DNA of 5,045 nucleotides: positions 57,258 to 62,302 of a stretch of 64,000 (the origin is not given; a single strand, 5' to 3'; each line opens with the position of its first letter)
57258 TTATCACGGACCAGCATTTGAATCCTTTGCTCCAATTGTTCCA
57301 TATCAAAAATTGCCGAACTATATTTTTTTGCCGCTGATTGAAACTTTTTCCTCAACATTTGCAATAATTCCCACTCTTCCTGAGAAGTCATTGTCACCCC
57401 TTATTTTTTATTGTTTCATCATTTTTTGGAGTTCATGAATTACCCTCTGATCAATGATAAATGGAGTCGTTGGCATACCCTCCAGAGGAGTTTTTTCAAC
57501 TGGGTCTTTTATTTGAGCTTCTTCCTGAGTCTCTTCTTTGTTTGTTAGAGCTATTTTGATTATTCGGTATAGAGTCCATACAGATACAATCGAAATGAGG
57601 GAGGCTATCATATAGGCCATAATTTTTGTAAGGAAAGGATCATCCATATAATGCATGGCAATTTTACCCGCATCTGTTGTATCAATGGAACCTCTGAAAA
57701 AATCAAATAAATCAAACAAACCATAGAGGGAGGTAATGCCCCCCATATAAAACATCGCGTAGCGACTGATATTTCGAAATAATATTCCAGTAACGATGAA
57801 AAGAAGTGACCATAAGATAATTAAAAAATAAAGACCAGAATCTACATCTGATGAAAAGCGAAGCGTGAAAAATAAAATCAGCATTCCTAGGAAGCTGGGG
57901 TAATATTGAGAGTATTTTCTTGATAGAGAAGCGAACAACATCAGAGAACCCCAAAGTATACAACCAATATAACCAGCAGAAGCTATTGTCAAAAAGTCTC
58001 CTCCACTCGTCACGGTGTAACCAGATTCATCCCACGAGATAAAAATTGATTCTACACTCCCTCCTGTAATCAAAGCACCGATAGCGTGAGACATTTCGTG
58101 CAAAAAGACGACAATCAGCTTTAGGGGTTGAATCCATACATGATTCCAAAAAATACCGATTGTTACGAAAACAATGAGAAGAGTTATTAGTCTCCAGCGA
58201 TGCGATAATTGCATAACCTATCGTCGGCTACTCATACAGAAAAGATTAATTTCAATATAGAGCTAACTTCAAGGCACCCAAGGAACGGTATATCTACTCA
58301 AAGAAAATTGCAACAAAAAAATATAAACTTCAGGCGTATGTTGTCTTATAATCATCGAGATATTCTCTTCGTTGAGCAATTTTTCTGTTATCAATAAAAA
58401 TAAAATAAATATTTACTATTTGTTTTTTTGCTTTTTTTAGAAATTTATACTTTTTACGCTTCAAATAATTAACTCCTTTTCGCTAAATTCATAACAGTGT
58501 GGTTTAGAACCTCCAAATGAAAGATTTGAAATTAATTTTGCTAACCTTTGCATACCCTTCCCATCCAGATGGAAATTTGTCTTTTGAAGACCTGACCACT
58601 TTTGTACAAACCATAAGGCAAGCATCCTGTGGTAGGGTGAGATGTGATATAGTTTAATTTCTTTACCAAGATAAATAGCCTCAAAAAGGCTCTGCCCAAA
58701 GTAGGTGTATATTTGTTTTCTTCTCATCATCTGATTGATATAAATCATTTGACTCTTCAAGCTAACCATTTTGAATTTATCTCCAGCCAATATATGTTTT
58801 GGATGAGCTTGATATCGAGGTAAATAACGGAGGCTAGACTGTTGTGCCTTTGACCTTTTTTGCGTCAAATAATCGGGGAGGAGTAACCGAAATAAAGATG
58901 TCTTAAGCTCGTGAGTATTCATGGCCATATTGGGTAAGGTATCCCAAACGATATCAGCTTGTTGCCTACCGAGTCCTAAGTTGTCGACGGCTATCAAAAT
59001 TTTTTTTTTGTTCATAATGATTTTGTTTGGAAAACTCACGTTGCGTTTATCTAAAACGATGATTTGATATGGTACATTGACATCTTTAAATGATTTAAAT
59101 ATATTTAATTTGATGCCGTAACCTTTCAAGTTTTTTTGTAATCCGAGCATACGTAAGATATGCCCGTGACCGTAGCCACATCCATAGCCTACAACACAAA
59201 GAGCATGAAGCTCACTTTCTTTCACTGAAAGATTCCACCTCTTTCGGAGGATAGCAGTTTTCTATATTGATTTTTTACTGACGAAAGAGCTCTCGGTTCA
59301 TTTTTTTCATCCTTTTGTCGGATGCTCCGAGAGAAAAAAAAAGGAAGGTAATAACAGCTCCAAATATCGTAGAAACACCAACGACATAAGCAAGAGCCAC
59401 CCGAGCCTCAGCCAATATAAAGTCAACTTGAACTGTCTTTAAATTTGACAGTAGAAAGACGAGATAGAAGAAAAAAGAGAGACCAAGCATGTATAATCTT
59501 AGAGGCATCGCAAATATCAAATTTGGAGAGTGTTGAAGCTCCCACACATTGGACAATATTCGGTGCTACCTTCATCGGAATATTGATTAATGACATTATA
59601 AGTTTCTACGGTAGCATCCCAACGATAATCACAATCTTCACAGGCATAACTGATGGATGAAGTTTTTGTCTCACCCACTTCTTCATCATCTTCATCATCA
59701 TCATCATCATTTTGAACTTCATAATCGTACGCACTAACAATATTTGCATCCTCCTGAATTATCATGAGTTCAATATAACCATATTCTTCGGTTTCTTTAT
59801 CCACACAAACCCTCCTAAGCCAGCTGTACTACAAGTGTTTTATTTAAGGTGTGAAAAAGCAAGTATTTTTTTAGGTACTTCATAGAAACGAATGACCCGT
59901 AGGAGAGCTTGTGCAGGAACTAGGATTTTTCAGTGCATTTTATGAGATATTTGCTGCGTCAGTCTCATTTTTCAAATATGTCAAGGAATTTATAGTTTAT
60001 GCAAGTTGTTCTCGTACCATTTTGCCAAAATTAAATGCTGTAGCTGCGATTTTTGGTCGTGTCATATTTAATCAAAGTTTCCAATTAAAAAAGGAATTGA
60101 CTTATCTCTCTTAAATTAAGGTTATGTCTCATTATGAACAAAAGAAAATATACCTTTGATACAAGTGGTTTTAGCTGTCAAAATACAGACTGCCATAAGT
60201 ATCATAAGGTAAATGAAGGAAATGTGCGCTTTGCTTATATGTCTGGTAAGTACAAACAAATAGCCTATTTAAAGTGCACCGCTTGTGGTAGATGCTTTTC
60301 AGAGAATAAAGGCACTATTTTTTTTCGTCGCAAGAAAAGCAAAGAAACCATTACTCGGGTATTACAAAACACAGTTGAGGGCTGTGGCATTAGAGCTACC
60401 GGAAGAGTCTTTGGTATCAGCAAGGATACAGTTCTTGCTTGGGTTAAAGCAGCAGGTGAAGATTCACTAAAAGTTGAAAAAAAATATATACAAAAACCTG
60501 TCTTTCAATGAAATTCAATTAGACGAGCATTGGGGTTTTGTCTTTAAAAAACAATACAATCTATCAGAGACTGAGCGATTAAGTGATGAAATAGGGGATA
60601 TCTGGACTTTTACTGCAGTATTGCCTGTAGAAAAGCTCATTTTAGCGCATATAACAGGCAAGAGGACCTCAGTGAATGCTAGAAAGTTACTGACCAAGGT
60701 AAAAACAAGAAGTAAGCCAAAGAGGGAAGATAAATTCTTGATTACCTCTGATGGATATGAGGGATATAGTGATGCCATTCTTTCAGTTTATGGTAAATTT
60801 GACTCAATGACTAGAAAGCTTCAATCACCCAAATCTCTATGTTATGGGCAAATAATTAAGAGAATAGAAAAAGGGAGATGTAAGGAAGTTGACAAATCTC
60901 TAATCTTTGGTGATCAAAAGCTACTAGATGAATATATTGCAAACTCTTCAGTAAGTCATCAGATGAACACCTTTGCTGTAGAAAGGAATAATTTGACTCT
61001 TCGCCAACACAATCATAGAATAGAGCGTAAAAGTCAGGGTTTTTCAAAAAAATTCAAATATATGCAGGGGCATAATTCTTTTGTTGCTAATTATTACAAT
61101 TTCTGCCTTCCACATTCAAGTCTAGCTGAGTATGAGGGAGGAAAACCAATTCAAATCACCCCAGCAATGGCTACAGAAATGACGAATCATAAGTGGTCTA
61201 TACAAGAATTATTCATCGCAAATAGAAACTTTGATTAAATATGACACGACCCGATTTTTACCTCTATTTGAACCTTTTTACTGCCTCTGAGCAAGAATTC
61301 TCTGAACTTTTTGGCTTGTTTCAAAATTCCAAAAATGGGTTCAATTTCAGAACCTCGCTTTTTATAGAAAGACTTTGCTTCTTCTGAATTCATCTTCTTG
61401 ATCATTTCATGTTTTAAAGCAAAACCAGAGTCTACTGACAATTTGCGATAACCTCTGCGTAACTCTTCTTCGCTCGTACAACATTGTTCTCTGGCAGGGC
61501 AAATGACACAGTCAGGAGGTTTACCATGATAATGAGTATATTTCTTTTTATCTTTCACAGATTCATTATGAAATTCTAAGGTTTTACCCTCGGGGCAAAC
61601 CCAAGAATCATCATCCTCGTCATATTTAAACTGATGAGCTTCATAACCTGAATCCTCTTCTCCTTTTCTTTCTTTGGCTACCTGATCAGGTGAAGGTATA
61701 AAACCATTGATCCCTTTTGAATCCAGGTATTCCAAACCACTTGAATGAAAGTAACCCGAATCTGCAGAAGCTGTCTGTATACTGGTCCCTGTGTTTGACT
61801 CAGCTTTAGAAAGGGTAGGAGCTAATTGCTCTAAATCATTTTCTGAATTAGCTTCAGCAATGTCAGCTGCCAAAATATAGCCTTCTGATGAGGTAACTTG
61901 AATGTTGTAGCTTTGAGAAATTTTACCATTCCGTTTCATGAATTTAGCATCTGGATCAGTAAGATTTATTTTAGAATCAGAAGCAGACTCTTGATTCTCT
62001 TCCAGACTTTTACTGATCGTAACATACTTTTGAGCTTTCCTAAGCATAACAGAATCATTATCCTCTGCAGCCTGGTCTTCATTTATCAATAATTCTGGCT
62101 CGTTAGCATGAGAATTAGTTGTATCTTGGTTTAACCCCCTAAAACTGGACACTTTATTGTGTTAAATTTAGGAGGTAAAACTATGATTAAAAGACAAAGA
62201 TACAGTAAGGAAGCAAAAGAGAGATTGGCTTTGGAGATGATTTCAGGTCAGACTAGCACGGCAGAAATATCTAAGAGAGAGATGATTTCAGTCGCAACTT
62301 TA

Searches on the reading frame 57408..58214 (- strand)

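Call 65: search_protein_families(library=ncbifam, proteins=[window:57408-58214:-], max_evalue=0.00001)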
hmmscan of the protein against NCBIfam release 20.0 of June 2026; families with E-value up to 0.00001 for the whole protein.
window:57408-58214:- (268 aa): 0 families

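Call 85: search_protein_families(library=pfam, proteins=[window:57408-58214:-], max_evalue=0.001)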
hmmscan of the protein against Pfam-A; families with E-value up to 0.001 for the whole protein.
window:57408-58214:- (268 aa): 1 family
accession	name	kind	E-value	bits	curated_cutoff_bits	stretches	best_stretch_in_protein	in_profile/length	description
PF13398.12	Peptidase_M50B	-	7.1e-32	111.2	26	1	14-214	3-197/201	Peptidase M50B-like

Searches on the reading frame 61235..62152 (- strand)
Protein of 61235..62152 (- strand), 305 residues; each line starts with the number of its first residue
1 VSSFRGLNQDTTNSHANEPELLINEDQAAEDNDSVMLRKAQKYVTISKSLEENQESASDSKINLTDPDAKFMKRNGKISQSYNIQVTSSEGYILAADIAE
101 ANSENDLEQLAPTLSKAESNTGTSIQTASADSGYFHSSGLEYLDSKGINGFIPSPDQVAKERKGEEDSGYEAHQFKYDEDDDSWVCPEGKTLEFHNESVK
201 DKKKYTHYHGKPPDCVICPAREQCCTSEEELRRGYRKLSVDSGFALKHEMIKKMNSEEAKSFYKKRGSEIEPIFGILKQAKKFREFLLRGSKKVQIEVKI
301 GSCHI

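Call 65: search_protein_families(library=ncbifam, proteins=[window:61235-62152:-], max_evalue=0.00001)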
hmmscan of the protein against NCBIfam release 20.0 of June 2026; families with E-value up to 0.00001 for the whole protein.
window:61235-62152:- (305 aa): 4 families
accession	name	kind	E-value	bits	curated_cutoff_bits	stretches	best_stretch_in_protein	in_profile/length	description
NF033551.1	transpos_IS1182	equivalog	6.8e-58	196.7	270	1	38-299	226-474/488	IS1182 family transposase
NF033581.1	transpos_IS5_4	equivalog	6.4e-08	32.3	140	0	56-171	137-238/285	IS5 family transposase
NF033593.1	transpos_ISNCY_1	equivalog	1.1e-07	30.9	325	1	50-167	267-388/444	ISNCY family transposase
NF033578.1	transpos_IS5_1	equivalog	3.5e-07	29.7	275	0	80-135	278-338/419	IS5 family transposase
